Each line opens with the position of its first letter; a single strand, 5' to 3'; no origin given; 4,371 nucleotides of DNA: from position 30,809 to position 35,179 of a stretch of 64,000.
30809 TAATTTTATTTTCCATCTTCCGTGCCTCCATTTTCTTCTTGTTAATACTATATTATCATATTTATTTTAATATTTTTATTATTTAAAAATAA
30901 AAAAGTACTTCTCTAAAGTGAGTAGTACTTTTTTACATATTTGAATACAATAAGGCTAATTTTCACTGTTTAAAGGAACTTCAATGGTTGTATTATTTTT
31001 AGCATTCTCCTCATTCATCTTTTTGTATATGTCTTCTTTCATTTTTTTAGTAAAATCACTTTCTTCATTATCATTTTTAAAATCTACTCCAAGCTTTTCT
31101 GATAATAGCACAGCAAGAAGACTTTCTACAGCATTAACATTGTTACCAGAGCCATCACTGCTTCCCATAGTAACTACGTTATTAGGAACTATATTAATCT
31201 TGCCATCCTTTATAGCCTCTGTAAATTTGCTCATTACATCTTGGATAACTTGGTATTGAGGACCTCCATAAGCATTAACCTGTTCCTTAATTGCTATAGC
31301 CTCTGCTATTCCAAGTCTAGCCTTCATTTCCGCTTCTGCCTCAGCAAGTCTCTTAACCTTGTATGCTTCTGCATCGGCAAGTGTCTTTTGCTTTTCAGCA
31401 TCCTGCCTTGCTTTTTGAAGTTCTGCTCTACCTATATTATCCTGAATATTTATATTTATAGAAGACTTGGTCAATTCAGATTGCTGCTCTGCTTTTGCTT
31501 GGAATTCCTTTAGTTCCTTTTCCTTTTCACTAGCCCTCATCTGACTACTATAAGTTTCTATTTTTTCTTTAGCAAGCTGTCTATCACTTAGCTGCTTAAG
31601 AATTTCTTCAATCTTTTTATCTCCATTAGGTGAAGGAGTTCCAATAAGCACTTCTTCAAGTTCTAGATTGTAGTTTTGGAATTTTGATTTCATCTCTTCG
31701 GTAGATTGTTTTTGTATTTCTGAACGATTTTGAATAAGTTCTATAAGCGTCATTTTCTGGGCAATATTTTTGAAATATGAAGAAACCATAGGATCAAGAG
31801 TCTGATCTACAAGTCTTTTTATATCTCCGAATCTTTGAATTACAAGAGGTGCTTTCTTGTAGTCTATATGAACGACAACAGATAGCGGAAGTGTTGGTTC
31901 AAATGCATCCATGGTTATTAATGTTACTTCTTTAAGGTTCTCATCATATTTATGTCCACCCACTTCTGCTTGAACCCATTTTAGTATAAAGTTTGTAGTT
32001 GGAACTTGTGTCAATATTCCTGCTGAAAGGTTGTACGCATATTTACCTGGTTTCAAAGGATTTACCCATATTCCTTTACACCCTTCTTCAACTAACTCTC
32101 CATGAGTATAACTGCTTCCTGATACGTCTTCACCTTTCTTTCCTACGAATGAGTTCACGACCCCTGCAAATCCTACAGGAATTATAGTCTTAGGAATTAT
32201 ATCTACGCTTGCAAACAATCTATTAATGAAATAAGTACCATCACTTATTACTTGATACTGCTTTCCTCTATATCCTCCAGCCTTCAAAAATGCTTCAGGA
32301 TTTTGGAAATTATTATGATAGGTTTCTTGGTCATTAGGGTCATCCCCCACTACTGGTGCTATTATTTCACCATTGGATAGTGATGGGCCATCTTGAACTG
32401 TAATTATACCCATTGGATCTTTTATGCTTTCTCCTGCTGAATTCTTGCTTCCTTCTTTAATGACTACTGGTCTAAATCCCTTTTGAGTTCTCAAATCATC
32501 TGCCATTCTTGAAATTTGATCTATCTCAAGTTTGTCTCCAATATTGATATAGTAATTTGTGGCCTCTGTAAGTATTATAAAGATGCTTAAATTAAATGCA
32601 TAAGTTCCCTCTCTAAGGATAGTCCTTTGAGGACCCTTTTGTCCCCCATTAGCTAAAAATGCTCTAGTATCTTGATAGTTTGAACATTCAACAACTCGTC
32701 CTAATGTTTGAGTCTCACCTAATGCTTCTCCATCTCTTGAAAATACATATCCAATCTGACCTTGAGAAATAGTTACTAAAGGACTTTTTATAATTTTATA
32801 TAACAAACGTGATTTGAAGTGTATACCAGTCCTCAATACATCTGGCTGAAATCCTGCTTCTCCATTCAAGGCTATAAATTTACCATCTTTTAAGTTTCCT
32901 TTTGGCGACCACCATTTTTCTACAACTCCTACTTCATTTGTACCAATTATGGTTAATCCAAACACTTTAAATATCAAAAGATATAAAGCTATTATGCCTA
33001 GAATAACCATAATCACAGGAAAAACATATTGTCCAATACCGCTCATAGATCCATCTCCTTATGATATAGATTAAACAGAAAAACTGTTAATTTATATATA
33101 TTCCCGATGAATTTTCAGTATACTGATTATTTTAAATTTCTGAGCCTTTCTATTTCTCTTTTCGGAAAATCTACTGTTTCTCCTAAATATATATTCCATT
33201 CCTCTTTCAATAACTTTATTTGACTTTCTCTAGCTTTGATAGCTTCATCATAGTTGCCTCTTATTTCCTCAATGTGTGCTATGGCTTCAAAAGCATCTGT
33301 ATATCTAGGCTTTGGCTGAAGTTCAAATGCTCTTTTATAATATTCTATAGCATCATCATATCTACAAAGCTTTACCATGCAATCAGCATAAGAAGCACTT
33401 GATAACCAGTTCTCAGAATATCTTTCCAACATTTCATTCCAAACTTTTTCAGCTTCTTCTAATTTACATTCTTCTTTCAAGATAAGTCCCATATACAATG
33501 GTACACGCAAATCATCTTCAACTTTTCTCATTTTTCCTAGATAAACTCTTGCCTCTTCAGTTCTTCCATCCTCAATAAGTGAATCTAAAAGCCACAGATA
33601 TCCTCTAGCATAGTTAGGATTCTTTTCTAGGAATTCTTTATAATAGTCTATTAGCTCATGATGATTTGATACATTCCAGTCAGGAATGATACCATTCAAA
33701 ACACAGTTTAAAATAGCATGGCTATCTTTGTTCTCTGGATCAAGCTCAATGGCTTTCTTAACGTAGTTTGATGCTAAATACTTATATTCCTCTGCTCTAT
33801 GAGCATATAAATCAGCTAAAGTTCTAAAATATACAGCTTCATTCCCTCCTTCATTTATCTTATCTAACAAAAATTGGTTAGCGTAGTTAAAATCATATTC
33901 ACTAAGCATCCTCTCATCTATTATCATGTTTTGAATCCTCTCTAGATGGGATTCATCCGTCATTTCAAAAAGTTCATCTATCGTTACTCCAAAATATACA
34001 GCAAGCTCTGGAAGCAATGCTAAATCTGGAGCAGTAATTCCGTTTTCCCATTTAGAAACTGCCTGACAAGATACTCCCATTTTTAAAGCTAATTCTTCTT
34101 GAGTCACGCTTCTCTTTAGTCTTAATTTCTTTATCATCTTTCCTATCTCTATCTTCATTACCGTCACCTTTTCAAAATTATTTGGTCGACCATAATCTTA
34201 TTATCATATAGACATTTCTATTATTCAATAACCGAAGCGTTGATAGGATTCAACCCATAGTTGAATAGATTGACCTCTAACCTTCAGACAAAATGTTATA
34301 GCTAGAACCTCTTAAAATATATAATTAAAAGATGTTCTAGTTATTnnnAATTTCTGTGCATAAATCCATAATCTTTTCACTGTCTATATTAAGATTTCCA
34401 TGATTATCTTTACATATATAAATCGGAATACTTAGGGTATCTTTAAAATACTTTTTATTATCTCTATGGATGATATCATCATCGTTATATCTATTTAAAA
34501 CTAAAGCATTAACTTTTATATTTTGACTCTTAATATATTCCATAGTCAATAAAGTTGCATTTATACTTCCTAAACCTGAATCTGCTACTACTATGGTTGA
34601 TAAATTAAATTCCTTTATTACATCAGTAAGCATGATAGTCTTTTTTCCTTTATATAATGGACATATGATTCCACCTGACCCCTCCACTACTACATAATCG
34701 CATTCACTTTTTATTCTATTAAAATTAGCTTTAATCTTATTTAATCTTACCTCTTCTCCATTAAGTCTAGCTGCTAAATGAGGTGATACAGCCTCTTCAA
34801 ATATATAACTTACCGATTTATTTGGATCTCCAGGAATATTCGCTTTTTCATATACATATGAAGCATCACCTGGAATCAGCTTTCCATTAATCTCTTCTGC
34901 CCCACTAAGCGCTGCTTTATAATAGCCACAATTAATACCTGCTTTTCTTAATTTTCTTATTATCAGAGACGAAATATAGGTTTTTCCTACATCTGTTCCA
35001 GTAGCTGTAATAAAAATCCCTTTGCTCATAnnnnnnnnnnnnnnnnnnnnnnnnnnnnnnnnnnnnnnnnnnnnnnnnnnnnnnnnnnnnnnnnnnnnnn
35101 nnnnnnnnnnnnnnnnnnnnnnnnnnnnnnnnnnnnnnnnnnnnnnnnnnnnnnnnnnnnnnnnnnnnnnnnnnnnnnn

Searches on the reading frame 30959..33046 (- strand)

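Call 88: search_protein_families(library=pfam, proteins=[window:30959-33046:-], max_evalue=0.00001)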
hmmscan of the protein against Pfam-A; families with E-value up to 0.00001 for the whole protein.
window:30959-33046:- (696 aa): 1 family
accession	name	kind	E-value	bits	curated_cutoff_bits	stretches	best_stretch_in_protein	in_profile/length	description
PF01145.31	Band_7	-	4e-18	66.5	23.6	1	288-508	2-172/176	SPFH domain / Band 7 family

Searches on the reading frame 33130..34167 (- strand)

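Call 88: search_protein_families(library=pfam, proteins=[window:33130-34167:-], max_evalue=0.00001)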
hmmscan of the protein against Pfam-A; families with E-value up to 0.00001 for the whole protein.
window:33130-34167:- (346 aa): 12 families
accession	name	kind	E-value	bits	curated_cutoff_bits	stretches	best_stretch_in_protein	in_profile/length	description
PF01381.28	HTH_3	-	1e-15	57.9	23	1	12-66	1-55/55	Helix-turn-helix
PF14559.12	TPR_19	-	2.9e-11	44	25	0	235-290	6-62/68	Tetratricopeptide repeat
PF07719.23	TPR_2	-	8e-11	41.6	27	0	261-286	8-33/34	Tetratricopeptide repeat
PF13428.12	TPR_14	-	7.1e-10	39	23.5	0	259-287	6-34/44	Tetratricopeptide repeat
PF13431.12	TPR_17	-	1.1e-09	38.2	24.4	0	175-207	1-33/34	Tetratricopeptide repeat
PF13432.12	TPR_16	-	9.9e-09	35.9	32.7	0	269-311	12-52/65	Tetratricopeptide repeat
PF00515.34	TPR_1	-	1.4e-07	31.4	27.8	0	266-286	13-33/34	Tetratricopeptide repeat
PF13560.12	HTH_31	-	3.5e-07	30.9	27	1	8-66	2-61/64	Helix-turn-helix domain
PF12844.13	HTH_19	-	9.5e-07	29.1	30.2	1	9-70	1-62/64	Helix-turn-helix domain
PF13424.12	TPR_12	-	2.3e-06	28.1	30.1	0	260-311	9-66/77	Tetratricopeptide repeat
PF13443.12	HTH_26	-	2.4e-06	28.1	22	1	12-71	2-62/63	Cro/C1-type HTH DNA-binding domain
PF13181.12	TPR_8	-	8.2e-06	26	25.7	0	269-286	16-33/34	Tetratricopeptide repeat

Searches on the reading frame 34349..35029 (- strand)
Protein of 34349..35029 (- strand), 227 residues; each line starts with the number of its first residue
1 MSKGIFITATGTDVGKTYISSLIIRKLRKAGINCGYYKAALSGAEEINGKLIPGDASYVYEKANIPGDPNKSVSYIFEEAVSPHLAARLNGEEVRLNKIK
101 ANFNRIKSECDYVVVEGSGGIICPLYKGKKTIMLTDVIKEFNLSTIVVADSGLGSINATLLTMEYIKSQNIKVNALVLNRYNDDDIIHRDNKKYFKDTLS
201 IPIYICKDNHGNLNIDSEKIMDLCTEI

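Call 88: search_protein_families(library=pfam, proteins=[window:34349-35029:-], max_evalue=0.00001)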
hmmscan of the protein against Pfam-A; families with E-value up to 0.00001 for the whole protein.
window:34349-35029:- (227 aa): 1 family
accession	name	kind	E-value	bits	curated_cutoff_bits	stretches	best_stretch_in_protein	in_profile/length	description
PF13500.12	AAA_26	-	2.1e-34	119.6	27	1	3-197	1-178/198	AAA domain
